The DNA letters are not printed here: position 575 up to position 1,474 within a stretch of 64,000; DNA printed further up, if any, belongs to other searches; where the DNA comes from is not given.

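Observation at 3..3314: Three-gene cassette: unknown protein + small barrel-like protein + HerA/FtsK-class ATPase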

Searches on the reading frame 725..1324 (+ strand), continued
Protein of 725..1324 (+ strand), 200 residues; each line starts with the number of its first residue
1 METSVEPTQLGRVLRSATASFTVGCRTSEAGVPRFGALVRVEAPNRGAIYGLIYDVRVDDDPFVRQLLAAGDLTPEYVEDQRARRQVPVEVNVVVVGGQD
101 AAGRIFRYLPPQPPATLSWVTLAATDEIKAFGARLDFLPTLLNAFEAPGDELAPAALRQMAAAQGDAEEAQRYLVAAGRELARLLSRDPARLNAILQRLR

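Call 52: find_encoding_contigs(protein=P0260, flank=7000, max_places=1)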
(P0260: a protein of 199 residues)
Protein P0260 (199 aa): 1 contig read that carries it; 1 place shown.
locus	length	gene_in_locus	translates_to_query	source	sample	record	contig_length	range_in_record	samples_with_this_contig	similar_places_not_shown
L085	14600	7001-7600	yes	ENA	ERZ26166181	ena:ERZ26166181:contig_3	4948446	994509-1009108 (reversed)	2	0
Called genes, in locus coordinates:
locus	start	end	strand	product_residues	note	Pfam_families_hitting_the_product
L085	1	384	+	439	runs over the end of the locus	PF01018:GTP1_OBG, PF01926:MMR_HSR1, PF02421:FeoB_N (weak), PF09269:DUF1967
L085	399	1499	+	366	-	PF00696:AA_kinase, PF01472:PUA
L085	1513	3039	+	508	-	PF00587:tRNA-synt_2b, PF03129:HGTP_anticodon, PF09180:ProRS-C_1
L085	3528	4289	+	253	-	PF07826:IMP_cyclohyd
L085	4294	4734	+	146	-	-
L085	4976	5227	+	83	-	PF13267:DUF4058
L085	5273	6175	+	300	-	PF13613:HTH_Tnp_4, PF01609:DDE_Tnp_1, PF13359:DDE_Tnp_4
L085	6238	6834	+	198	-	PF13267:DUF4058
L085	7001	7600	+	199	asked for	-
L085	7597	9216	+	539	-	PF09378:HAS-barrel, PF01935:DUF87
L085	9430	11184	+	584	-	PF02310:B12-binding, PF04055:Radical_SAM, PF13282:DUF4070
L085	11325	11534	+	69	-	PF01165:Ribosomal_S21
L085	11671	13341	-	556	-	PF01266:DAO, PF12831:FAD_oxidored (faint), PF16901:DAO_C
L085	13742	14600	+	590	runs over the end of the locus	PF06480:FtsH_ext, PF06068:TIP49 (weak), PF00004:AAA, PF07728:AAA_5 (faint), PF17862:AAA_lid_3, PF01434:Peptidase_M41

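Call 53: find_encoding_contigs(protein=P0231, flank=7000, max_places=1)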
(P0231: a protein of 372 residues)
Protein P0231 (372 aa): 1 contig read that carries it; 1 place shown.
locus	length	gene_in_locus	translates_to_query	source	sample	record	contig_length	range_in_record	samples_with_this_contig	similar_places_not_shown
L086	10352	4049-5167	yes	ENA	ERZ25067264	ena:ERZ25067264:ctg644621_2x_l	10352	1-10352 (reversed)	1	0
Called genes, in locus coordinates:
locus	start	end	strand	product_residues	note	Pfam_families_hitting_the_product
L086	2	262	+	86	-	?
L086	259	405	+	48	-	-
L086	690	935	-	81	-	-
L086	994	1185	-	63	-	-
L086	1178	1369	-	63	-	-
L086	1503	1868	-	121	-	-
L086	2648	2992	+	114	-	-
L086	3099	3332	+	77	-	-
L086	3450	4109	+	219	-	PF09376:NurA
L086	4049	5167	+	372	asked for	PF09376:NurA, PF09378:HAS-barrel (weak)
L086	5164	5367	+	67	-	-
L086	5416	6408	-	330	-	PF24827:AstE_AspA_cat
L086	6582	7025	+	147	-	PF04134:DCC1-like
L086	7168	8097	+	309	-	PF00701:DHDPS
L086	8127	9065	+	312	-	PF13354:Beta-lactamase2, PF00144:Beta-lactamase (faint)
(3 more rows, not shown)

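Call 55: search_protein_families(library=pfam, alignment_id=A3, max_evalue=1)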
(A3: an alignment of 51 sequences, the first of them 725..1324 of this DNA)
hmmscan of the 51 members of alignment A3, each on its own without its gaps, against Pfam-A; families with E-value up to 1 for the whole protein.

A. member 1, window:725-1324:+ (200 aa): 1 family
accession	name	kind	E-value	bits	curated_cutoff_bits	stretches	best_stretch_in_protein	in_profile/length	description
PF21777.3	SDR-like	-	0.17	13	24.7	0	83-113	59-89/98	Short chain dehydrogenase-like protein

B. families by the number of members that match (of 51 scanned): 16 families
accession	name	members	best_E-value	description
PF09378.16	HAS-barrel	25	2.7e-09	HAS barrel domain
PF15023.12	DUF4523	1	0.0036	Protein of unknown function (DUF4523)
PF17764.6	PriA_3primeBD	1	0.0098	3'DNA-binding domain (3'BD)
PF23675.1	YciZ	1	0.018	YciZ-like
PF09280.16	XPC-binding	1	0.058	XPC-binding domain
PF19718.4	USP47_C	1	0.069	Ubiquitin carboxyl-terminal hydrolase 47 C-terminal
PF19602.4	DUF6107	1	0.081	Family of unknown function (DUF6107)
PF20074.4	DUF6470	1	0.082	Family of unknown function (DUF6470)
PF02002.24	TFIIE_alpha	1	0.12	TFIIE alpha subunit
PF23982.2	XM1_gp53_minor_capsid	1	0.16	XM1 gp53 minor capsid protein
PF21777.3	SDR-like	1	0.17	Short chain dehydrogenase-like protein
PF22690.1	FAS_AT_central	1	0.2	Fatty acid synthase central AT domain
PF17782.7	DprA_WH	1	0.21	DprA winged helix domain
PF22688.2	Hda_lid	1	0.21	Hda, lid domain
PF24642.1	DUF7636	1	0.26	Domain of unknown function (DUF7636)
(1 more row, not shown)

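Call 56: search_solved_structures(query=A3, max_evalue=10, show_alignments=3)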
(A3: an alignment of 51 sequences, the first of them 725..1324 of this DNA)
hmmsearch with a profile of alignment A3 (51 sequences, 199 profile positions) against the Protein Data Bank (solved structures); distinct sequences matched with E-value up to 10: 2.
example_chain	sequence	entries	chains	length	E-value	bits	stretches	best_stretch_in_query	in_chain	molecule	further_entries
8wet_A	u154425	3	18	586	0.72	12.7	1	5-130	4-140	TdpA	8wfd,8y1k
5bu9_A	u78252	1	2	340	2.8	10.7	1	9-66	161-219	Beta-N-acetylhexosaminidase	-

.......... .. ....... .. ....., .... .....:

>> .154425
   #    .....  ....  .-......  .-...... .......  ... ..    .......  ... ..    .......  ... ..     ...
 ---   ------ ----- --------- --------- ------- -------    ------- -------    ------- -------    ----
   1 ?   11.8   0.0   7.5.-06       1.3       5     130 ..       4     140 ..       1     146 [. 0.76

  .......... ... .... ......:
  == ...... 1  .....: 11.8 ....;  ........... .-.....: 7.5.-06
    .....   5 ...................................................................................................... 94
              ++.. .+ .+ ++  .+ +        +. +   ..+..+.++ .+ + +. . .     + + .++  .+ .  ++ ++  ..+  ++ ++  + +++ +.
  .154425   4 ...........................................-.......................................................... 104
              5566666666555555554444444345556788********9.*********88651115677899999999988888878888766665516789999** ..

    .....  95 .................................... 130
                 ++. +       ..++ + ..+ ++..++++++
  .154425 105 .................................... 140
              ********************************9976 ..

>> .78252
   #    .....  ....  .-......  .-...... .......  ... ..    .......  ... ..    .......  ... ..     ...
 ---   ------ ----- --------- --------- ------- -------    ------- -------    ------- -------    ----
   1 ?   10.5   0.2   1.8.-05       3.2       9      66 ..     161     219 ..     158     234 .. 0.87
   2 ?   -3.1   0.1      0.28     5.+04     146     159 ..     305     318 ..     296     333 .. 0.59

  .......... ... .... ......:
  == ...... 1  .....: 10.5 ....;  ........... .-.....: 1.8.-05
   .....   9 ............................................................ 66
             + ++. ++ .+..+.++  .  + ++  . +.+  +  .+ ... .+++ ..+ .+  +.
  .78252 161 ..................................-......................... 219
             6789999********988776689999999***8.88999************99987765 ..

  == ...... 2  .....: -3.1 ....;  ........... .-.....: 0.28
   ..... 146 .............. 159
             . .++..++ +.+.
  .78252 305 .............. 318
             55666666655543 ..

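Call 67: fold_search(model_id=the predicted structure, library=pdb)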
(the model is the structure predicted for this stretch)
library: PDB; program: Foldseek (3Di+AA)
matches with E <= 10: 687; with E <= 0.001: 62
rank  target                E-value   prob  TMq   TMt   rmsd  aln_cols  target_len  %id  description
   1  8ziq_N                4.0e-06  1.00  0.43  0.16   3.3       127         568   12  HerA-DUF4297 complex with DNA (released 2025-03-12)
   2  8zis_D                6.7e-06  1.00  0.44  0.17   2.7       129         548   12  HerA Hexamer (released 2025-03-12)
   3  8zir_O                7.1e-06  1.00  0.43  0.17   4.2       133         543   12  DUF4297-HerA complex (released 2025-03-12)
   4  8wfd_D                7.5e-06  1.00  0.43  0.18   4.9       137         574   19  The cryo-EM structure of TdpAB in complex with AMPPNP and DNA (released 2025-01-22)
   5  8wfd_C                7.9e-06  1.00  0.46  0.19   4.2       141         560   20  The cryo-EM structure of TdpAB in complex with AMPPNP and DNA (released 2025-01-22)
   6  8zir_P                8.4e-06  1.00  0.44  0.17   3.1       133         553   12  DUF4297-HerA complex (released 2025-03-12)
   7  8ziq_M                1.0e-05  1.00  0.45  0.17   3.5       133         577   12  HerA-DUF4297 complex with DNA (released 2025-03-12)
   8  8zir_N                1.1e-05  1.00  0.43  0.17   4.4       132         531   12  DUF4297-HerA complex (released 2025-03-12)
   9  8zis_F                1.2e-05  1.00  0.43  0.16   3.9       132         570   13  HerA Hexamer (released 2025-03-12)
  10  8ziq_O                1.3e-05  1.00  0.45  0.17   3.4       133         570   12  HerA-DUF4297 complex with DNA (released 2025-03-12)
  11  8zis_C                1.3e-05  1.00  0.43  0.16   5.1       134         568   11  HerA Hexamer (released 2025-03-12)
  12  9c1n_R                1.4e-05  1.00  0.44  0.16   3.3       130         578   14  HerA-DUF4297 assembly 2 (released 2025-06-04)
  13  8wfd_E                1.5e-05  1.00  0.46  0.18   4.2       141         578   20  The cryo-EM structure of TdpAB in complex with AMPPNP and DNA (released 2025-01-22)
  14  8zir_R                1.6e-05  1.00  0.44  0.17   3.1       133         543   12  DUF4297-HerA complex (released 2025-03-12)
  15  8wfd_A                1.6e-05  1.00  0.45  0.18   4.9       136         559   19  The cryo-EM structure of TdpAB in complex with AMPPNP and DNA (released 2025-01-22)
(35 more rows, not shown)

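Call 75: search_protein_families(library=pfam, proteins=[L001:4417-6564:-], max_evalue=0.1)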
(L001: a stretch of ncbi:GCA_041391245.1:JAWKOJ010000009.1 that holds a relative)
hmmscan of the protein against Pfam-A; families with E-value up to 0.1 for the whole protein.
L001:4417-6564:- (716 aa): 0 families

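Call 77: search_solved_structures(query=A4, max_evalue=1, show_alignments=2)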
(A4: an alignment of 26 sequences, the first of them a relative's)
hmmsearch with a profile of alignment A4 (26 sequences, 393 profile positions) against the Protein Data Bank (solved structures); distinct sequences matched with E-value up to 1: 0.

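Call 82: search_protein_families(library=padloc, proteins=[L002:6775-7977:+, L001:4417-6564:-], max_evalue=0.01)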
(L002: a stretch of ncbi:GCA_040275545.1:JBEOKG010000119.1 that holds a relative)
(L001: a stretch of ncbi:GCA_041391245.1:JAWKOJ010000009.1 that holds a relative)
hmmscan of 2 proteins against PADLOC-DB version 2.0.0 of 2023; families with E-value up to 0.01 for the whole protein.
L002:6775-7977:+ (401 aa): 0 families

L001:4417-6564:- (716 aa): 0 families

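Call 85: find_encoding_contigs(protein=P0001, flank=5000, max_places=2)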
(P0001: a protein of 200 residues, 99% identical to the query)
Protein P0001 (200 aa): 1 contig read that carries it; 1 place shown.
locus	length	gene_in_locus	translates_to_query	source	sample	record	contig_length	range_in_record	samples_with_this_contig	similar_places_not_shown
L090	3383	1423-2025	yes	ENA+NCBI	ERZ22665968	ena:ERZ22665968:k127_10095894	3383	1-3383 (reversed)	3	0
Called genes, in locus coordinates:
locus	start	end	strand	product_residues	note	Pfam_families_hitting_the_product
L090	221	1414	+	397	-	PF09376:NurA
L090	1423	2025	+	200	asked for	-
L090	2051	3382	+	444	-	?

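Call 86: find_encoding_contigs(protein=P0002, flank=5000, max_places=3)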
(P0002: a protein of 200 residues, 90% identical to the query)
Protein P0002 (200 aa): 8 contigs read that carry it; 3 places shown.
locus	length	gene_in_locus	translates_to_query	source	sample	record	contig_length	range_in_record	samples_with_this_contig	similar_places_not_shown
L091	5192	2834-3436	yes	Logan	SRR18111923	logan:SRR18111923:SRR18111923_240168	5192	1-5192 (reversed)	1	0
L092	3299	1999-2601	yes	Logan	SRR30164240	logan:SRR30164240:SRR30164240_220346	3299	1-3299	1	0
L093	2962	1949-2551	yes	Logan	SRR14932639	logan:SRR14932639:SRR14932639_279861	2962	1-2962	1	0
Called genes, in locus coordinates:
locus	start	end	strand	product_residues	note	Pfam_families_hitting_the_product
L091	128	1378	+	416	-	PF00149:Metallophos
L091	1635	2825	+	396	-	PF09376:NurA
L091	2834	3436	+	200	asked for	-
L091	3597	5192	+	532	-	?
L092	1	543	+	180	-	?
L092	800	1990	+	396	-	PF09376:NurA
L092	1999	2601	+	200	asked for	-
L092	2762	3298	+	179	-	?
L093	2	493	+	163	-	?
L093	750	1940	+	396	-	PF09376:NurA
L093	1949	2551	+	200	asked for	-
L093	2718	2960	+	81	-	?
